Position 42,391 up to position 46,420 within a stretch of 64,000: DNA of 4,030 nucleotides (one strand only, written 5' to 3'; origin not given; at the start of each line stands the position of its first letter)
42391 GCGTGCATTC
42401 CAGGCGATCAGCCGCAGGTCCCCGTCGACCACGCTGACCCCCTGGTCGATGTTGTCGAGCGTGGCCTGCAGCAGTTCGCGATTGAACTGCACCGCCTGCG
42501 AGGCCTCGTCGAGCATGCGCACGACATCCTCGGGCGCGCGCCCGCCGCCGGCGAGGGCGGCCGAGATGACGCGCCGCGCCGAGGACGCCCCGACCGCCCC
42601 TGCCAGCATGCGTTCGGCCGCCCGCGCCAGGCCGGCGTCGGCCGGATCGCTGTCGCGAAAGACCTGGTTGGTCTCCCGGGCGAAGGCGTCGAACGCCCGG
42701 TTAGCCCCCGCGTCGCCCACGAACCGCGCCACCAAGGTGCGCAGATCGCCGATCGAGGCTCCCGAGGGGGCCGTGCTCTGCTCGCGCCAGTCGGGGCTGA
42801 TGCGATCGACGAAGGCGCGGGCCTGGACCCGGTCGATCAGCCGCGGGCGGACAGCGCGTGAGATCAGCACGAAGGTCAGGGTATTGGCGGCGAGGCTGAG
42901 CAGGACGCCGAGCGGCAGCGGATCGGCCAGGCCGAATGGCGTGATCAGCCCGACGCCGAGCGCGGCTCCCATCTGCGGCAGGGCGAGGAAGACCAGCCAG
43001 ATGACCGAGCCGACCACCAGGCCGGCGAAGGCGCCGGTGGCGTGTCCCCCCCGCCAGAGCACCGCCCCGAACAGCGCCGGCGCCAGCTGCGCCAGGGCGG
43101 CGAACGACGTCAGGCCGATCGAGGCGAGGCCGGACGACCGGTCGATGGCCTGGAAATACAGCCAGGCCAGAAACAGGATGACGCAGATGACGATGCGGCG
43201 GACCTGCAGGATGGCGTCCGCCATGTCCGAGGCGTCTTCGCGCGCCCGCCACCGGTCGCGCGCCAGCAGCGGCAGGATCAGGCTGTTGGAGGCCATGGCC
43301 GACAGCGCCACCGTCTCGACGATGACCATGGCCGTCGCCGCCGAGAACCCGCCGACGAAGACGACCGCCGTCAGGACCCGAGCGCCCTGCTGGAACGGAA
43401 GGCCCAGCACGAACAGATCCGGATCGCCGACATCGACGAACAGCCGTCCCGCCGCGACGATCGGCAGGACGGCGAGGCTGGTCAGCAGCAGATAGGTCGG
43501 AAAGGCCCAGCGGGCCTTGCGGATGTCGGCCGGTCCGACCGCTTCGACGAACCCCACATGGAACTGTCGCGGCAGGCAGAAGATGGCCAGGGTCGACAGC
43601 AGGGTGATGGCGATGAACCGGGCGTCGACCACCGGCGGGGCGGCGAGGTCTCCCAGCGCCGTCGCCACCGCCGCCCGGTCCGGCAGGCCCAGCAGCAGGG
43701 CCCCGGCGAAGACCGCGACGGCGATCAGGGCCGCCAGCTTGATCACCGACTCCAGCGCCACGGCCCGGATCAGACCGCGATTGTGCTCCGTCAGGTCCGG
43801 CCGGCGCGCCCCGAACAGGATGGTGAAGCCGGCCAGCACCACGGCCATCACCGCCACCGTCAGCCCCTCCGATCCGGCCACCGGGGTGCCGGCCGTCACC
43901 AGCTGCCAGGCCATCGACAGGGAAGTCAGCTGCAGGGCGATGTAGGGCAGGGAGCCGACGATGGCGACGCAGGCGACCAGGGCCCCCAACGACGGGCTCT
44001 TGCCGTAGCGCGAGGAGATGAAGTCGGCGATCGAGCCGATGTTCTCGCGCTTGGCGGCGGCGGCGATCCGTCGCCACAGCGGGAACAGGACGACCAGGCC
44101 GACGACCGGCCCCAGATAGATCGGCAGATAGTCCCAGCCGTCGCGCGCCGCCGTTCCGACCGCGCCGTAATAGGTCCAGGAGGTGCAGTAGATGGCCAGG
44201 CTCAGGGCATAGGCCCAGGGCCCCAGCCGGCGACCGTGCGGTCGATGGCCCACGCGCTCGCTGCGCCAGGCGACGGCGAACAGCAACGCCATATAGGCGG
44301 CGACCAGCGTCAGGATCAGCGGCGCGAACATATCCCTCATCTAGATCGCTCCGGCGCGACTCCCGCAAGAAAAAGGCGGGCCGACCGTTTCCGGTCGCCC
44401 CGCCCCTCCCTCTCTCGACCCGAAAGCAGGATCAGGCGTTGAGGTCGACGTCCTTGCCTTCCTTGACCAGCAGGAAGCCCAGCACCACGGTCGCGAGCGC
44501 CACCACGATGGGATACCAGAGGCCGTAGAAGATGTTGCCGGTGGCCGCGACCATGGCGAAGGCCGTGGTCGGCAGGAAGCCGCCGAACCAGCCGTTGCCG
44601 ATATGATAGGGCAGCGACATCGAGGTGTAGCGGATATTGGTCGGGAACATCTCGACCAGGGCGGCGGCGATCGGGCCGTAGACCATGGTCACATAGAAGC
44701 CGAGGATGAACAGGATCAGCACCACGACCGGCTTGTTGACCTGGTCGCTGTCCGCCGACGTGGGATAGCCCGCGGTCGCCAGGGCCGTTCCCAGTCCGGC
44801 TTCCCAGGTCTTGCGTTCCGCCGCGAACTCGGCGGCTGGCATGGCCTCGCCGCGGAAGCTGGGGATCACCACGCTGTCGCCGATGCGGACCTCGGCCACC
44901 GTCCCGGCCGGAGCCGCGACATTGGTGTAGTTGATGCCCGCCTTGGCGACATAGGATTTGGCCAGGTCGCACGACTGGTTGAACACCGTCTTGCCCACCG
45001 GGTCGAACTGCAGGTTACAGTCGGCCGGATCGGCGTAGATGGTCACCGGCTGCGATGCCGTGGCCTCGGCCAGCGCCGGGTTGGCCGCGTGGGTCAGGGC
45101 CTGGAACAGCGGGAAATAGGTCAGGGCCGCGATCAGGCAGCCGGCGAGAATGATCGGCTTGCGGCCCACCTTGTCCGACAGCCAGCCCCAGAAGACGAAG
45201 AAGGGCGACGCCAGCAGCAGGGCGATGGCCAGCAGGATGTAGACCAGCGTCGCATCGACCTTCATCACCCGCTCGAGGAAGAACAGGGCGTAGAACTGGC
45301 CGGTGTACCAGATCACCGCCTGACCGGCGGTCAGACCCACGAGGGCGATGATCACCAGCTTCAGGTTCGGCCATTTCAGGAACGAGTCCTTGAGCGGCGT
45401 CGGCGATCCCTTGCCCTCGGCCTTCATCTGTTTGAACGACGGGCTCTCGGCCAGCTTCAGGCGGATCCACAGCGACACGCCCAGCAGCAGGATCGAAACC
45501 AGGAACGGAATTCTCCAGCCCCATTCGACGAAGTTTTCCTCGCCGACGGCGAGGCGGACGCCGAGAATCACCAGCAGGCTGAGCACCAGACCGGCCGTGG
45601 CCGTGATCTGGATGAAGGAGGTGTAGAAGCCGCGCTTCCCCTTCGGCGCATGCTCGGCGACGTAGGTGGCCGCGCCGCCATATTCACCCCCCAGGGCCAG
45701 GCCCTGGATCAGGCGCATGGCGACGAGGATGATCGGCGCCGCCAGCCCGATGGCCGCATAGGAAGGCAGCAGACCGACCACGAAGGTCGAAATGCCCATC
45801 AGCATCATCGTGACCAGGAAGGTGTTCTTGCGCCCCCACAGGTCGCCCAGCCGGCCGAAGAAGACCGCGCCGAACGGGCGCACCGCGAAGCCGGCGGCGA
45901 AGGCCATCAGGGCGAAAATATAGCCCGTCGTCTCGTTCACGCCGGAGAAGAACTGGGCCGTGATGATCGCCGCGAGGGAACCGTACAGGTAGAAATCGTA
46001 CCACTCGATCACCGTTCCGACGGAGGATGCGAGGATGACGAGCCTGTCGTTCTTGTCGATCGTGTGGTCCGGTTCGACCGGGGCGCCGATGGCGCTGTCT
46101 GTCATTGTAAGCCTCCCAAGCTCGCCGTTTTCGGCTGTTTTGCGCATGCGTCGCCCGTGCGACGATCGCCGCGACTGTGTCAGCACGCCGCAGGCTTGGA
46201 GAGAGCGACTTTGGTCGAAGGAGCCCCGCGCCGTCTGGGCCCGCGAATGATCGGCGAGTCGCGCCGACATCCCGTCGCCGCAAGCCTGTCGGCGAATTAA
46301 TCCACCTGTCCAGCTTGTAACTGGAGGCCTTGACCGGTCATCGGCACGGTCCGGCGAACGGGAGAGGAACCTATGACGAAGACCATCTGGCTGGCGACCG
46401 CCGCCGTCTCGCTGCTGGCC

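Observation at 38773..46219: Complete CrbS/CrbR-type acetate module with an exact 14-bp shared motif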

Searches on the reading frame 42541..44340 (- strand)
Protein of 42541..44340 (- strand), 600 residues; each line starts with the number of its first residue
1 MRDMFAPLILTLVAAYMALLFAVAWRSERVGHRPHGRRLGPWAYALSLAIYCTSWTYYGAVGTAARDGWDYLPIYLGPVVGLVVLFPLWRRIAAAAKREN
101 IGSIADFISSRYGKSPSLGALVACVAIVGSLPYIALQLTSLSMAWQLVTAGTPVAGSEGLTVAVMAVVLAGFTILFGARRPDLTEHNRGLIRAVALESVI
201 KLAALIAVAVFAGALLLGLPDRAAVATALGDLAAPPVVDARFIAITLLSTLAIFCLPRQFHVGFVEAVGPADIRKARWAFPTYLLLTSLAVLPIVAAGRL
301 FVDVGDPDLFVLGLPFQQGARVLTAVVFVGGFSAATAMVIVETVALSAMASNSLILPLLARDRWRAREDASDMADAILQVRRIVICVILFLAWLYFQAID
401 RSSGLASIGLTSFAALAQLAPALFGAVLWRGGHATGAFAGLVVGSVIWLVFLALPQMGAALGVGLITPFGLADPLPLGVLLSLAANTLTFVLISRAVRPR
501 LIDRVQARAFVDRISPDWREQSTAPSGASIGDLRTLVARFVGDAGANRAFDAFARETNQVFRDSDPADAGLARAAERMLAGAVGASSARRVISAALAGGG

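Call 9: search_protein_families(library=pfam, proteins=[window:42541-44340:-], max_evalue=10)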
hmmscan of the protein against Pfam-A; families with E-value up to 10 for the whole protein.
window:42541-44340:- (600 aa): 1 family
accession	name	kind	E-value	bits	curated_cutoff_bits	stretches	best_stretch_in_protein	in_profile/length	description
PF14808.11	TMEM164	-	0.02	14.9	25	1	9-96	9-89/217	TMEM164 family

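Call 20: search_solved_structures(query=window:42541-44340:-, max_evalue=10, show_alignments=1)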
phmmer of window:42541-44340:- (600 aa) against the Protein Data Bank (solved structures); distinct sequences matched with E-value up to 10: 1.
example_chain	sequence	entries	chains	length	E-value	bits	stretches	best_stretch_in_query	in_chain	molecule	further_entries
10ed_A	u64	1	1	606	5.2e-63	216.6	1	10-593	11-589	histidine kinase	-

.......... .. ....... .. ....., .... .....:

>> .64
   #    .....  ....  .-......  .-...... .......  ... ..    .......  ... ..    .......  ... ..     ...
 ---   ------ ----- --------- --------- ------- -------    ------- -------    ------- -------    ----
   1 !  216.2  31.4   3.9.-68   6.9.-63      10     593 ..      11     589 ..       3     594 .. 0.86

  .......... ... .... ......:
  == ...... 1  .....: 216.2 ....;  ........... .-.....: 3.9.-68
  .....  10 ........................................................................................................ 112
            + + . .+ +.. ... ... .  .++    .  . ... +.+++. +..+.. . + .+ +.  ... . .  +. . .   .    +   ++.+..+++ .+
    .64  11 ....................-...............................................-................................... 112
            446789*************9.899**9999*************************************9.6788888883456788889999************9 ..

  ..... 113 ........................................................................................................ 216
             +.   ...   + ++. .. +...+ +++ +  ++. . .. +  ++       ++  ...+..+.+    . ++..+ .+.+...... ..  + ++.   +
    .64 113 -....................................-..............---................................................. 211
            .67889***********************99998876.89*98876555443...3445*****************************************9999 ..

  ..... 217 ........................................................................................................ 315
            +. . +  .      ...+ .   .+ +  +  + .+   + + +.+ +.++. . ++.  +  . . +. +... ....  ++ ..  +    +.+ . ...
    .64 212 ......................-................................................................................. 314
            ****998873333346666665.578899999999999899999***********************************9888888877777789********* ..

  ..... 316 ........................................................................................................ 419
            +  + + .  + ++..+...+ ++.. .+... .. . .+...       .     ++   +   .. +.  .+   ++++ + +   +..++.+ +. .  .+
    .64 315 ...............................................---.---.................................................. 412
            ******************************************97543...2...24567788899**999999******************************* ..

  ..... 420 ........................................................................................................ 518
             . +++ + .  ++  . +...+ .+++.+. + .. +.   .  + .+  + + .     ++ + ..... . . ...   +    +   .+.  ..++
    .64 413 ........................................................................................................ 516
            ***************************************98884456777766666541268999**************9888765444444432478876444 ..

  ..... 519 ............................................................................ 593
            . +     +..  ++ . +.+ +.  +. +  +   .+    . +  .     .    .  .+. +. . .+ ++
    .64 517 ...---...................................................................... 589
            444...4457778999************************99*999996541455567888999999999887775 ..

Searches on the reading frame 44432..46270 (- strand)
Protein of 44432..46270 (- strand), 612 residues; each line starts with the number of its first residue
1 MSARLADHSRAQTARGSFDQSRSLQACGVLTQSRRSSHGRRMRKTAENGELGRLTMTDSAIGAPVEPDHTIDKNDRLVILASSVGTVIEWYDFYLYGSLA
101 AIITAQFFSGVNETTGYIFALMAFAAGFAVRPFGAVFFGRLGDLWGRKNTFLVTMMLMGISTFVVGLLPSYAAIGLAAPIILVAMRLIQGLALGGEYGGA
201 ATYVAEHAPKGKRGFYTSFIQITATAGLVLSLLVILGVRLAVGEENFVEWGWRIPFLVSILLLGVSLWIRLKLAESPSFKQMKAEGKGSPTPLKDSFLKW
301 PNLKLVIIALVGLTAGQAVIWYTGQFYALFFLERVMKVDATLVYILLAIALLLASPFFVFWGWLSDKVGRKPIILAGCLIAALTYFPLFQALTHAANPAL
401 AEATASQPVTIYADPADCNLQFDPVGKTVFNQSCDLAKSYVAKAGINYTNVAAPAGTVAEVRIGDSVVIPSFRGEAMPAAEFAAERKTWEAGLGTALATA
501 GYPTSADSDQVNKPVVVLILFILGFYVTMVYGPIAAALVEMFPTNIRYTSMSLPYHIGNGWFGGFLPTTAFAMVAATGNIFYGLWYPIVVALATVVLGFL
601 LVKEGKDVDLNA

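Call 5: search_protein_families(library=pfam, proteins=[window:44432-46270:-])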
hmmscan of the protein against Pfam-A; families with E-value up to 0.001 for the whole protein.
window:44432-46270:- (612 aa): 2 families
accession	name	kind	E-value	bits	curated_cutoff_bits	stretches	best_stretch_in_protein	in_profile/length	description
PF00083.30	Sugar_tr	-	6.3e-36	124.6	22.3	2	80-285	4-203/452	Sugar (and other) transporter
PF07690.21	MFS_1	-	1.8e-26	93.3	33.4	1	84-390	3-287/347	Major Facilitator Superfamily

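Call 7: search_protein_families(library=ncbifam, proteins=[window:44432-46105:-], max_evalue=0.01)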
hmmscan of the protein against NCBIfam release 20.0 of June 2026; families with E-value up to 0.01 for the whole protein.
window:44432-46105:- (557 aa): 24 families
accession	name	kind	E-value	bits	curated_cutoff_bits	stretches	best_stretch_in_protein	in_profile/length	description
TIGR00883.1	2A0106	subfamily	8.2e-108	361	443.45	2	30-344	1-319/400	metabolite/H+ symporter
NF007414.0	PRK09952.1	equivalog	2.5e-73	247.3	538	1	13-339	13-339/438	shikimate transporter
NF007927.0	PRK10642.1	equivalog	4.8e-72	243.3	544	2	19-335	22-344/500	glycine betaine/L-proline transporter ProP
NF007710.0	PRK10406.1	subfamily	1.5e-68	231.9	550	2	20-347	19-340/432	MFS family transporter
NF011656.1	PRK15075.1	subfamily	7e-65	219.5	445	2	23-341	8-321/419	tricarballylate/proton symporter TcuC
TIGR00891.1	2A0112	subfamily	5e-28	98.3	552.9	1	19-240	9-210/405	sialate:H+ symport family MFS transporter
NF003024.0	PRK03893.1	subfamily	4.3e-21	75.3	604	1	16-274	15-249/497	sialate:H+ symport family MFS transporter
NF008963.0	PRK12307.1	equivalog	1.8e-18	66.9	637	1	16-336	12-316/426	MFS transporter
TIGR00895.1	2A0115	subfamily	8.9e-15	54.5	418.55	1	21-228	16-202/398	aromatic acid/H+ symport family MFS transporter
TIGR00879.1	SP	subfamily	8.2e-13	47.7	237.8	1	23-224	58-250/510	sugar porter family MFS transporter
TIGR00898.1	2A0119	subfamily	1.5e-08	33.9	550.75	1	79-224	142-268/506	cation transport protein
TIGR00887.1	2A0109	equivalog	3.7e-08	32.7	610.3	1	23-185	18-176/502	phosphate:H+ symporter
TIGR00710.1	efflux_Bcr_CflA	subfamily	5.4e-08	32.7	200.9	1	273-329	27-83/385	Bcr/CflA family efflux MFS transporter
NF008314.0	PRK11102.1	equivalog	1.9e-07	30.7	303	2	275-330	34-89/396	Bcr/CflA family multidrug efflux MFS transporter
NF007484.0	PRK10077.1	equivalog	6e-07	28.7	608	1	78-230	70-226/480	D-xylose transporter XylE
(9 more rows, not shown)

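Call 34: find_homologous_proteins(query=window:44432-46105:-, max_evalue=1e-30)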
Query window:44432-46105:- (557 aa): 8000 proteins with E <= 1e-30 among 8000 candidates; the best 120 are listed.
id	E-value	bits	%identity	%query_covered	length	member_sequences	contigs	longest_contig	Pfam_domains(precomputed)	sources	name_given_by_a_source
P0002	0.0e+0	1192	97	99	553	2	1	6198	PF00083.31,PF12832.14,PF07690.22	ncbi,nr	ncbi:MAG: MHS family MFS transporter, partial [Alphaproteobacteria bacterium]|nr:MHS family MFS tran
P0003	0.0e+0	1174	95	100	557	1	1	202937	PF00083.31,PF12832.14,PF07690.22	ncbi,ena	-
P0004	0.0e+0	1174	95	100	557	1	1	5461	PF00083.31,PF12832.14,PF07690.22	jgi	jgi:MFS family permease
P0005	0.0e+0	1173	95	100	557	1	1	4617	PF00083.31,PF12832.14,PF07690.22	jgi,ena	-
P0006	0.0e+0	1172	94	100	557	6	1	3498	PF00083.31,PF12832.14,PF07690.22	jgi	jgi:MFS family permease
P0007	0.0e+0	1171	94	100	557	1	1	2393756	PF00083.31,PF12832.14,PF07690.22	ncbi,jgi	jgi:MFS family permease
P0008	0.0e+0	1166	94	100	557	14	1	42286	PF00083.31,PF07690.22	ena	-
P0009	0.0e+0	1163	94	100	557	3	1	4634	PF00083.31,PF07690.22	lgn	-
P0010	0.0e+0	1159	94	100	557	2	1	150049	PF00083.31,PF07690.22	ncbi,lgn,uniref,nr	ncbi:MAG: MFS transporter [Brevundimonas sp.]|uniref:MFS transporter n=1 Tax=Brevundimonas sp. TaxID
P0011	0.0e+0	1159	93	100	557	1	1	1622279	PF00083.31,PF12832.14,PF07690.22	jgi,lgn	jgi:predicted MFS family arabinose efflux permease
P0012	0.0e+0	1157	94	100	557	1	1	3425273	PF00083.31,PF07690.22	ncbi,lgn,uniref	ncbi:MFS transporter [Brevundimonas sp. R86498]|uniref:MFS transporter n=1 Tax=Brevundimonas sp. R86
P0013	0.0e+0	1154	93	100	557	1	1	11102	PF00083.31,PF12832.14,PF07690.22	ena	-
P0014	0.0e+0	1154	93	100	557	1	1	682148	PF00083.31,PF12832.14,PF07690.22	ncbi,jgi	jgi:MFS family permease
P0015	0.0e+0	1154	93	100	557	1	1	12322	PF00083.31,PF12832.14,PF07690.22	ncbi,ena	ncbi:MAG TPA: MFS transporter [Brevundimonas sp.]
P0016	0.0e+0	1153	93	100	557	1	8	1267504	PF00083.31,PF12832.14,PF07690.22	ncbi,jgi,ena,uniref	ncbi:MFS transporter [Brevundimonas sp.]|uniref:MFS transporter n=1 Tax=Brevundimonas sp. TaxID=1871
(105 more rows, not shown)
